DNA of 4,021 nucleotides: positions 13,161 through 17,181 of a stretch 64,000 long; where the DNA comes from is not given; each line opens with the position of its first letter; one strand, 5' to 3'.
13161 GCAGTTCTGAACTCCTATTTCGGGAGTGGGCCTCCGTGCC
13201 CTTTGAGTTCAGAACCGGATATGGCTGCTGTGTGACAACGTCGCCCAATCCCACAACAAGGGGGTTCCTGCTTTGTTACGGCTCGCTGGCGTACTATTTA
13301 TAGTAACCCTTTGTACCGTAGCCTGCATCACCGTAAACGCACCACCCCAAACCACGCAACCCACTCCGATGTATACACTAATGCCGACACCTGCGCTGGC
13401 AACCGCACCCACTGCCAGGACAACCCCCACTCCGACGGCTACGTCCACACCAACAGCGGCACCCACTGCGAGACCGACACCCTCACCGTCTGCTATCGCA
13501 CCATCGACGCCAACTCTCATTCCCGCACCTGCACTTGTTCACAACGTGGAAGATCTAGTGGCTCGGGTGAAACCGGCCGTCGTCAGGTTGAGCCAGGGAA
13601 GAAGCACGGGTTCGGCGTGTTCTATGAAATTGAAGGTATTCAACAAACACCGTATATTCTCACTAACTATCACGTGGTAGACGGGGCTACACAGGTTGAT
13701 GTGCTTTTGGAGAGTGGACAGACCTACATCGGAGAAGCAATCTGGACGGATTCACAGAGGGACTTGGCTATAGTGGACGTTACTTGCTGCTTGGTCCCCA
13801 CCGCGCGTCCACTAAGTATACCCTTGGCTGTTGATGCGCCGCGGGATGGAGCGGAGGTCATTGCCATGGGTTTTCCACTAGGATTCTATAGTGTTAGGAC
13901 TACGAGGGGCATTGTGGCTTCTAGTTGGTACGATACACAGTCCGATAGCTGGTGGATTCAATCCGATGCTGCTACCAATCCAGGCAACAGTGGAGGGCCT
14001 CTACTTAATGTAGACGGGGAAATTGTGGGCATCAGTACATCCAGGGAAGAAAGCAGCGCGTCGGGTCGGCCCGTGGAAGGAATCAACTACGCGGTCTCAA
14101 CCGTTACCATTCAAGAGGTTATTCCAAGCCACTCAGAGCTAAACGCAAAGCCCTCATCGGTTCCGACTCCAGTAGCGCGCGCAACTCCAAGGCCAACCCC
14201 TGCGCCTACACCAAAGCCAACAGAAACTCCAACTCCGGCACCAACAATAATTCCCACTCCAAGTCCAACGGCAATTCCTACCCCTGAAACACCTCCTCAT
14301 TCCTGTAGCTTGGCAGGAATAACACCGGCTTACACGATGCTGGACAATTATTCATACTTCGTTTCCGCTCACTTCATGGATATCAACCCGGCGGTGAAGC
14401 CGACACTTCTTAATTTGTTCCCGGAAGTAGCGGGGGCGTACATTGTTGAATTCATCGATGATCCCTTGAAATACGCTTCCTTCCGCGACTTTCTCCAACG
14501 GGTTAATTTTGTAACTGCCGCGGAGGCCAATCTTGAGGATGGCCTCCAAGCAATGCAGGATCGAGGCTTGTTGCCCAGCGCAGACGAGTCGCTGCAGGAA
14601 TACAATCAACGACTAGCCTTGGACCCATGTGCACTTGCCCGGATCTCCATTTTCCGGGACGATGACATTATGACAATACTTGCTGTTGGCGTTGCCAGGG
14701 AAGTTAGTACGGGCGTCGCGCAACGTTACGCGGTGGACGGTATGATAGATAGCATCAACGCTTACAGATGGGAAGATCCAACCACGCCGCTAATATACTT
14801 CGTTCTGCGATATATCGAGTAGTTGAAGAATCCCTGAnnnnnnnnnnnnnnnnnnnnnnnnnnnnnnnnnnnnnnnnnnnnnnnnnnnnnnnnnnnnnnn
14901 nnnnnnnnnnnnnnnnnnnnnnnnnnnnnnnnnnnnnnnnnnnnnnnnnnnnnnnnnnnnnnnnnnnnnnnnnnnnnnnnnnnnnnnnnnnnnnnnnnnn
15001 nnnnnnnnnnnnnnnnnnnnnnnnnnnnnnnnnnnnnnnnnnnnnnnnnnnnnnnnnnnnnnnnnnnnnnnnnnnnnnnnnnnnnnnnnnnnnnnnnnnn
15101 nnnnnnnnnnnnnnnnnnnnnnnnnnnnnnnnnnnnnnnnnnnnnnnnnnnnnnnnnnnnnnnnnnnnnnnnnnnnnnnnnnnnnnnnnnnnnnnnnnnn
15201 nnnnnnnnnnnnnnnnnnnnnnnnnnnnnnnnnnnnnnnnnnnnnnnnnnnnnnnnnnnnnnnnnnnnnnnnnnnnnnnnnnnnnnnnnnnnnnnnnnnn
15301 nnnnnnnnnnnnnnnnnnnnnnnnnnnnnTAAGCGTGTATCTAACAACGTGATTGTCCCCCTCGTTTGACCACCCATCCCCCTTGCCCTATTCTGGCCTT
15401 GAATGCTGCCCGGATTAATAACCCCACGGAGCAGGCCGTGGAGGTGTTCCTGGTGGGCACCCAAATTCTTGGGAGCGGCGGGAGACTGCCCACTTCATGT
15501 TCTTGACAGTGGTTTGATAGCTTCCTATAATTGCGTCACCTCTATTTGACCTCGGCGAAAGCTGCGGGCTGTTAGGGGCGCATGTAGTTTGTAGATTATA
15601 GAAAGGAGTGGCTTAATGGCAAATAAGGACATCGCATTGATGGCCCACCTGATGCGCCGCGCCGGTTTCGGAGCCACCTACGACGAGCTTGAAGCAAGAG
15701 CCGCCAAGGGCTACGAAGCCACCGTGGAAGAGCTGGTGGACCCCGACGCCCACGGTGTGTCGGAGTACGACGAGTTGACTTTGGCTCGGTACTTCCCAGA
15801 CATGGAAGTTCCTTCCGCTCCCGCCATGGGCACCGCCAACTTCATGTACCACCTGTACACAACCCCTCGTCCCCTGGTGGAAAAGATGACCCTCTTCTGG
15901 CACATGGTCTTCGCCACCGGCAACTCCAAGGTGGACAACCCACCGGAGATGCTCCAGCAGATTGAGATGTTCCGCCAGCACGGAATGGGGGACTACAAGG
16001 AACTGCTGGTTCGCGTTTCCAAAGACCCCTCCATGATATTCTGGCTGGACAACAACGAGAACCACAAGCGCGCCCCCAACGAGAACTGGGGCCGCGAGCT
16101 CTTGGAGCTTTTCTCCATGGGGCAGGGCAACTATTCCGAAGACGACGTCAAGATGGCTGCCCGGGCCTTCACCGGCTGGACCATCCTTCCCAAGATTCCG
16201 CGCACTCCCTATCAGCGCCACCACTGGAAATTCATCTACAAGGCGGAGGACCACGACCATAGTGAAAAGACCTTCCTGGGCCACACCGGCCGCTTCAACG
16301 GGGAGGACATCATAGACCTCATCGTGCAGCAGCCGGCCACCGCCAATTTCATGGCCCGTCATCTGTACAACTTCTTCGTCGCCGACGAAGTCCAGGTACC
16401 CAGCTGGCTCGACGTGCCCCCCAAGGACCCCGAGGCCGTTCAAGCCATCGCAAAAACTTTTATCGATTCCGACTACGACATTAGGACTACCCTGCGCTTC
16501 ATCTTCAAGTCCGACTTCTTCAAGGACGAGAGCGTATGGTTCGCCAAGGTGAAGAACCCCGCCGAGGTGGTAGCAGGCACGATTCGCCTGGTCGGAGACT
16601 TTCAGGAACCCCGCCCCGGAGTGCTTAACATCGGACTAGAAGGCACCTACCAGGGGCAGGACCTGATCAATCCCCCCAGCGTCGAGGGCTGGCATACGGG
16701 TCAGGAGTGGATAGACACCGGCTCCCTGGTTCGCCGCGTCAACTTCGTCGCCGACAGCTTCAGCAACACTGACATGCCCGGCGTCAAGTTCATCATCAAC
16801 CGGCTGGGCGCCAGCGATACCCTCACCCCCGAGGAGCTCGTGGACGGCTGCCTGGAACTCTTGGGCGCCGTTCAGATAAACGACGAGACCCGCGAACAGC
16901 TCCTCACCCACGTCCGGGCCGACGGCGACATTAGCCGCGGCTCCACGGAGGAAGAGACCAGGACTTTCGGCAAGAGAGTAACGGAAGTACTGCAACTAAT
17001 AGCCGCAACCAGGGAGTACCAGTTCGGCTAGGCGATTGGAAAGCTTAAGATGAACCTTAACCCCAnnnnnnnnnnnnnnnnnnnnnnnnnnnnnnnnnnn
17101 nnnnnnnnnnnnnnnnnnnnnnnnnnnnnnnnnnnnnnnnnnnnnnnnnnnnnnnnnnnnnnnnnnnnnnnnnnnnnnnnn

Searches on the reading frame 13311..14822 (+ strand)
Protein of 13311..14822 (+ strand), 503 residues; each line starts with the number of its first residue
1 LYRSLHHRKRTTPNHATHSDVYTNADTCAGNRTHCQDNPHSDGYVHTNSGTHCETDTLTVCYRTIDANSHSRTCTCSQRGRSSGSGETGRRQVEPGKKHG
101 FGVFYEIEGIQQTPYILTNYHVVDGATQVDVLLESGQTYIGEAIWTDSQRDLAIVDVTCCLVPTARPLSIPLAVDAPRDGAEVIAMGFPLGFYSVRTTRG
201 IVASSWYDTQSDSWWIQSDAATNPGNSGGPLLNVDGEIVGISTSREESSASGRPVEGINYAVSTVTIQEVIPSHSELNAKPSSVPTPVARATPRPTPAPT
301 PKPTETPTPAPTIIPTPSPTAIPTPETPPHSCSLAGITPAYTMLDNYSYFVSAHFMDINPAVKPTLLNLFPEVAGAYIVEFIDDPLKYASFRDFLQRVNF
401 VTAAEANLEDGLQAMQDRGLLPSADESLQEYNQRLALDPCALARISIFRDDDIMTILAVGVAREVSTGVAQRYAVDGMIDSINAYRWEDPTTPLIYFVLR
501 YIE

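Call 62: search_protein_families(library=pfam, proteins=[window:13311-14822:+], max_evalue=0.001)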
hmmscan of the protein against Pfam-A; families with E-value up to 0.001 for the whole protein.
window:13311-14822:+ (503 aa): 2 families
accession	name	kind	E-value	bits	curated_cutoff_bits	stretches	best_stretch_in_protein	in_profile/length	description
PF13365.12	Trypsin_2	-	2.2e-24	87.2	27.6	1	102-241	3-144/144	Trypsin-like peptidase domain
PF00089.32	Trypsin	-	4.6e-10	40.1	20.6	1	115-253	36-206/220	Trypsin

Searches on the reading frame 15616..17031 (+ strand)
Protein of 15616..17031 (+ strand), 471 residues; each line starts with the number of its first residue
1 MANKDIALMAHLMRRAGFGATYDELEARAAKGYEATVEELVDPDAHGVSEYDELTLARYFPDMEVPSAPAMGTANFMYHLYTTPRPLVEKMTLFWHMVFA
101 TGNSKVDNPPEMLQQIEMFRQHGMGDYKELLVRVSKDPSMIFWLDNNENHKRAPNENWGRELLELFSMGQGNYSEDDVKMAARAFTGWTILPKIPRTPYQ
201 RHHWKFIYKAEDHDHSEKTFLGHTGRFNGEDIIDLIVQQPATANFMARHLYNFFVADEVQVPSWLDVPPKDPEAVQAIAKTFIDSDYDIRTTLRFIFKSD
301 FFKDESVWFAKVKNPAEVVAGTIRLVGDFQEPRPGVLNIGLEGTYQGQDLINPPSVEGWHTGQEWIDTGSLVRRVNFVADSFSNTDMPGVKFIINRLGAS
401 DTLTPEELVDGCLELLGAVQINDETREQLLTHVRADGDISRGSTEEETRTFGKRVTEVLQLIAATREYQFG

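Call 62: search_protein_families(library=pfam, proteins=[window:15616-17031:+], max_evalue=0.001)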
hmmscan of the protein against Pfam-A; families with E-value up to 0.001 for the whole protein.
window:15616-17031:+ (471 aa): 1 family
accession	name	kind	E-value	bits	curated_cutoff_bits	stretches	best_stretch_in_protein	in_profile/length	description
PF08811.16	DUF1800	-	2.8e-100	336.9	26.1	1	11-469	1-418/419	Protein of unknown function (DUF1800)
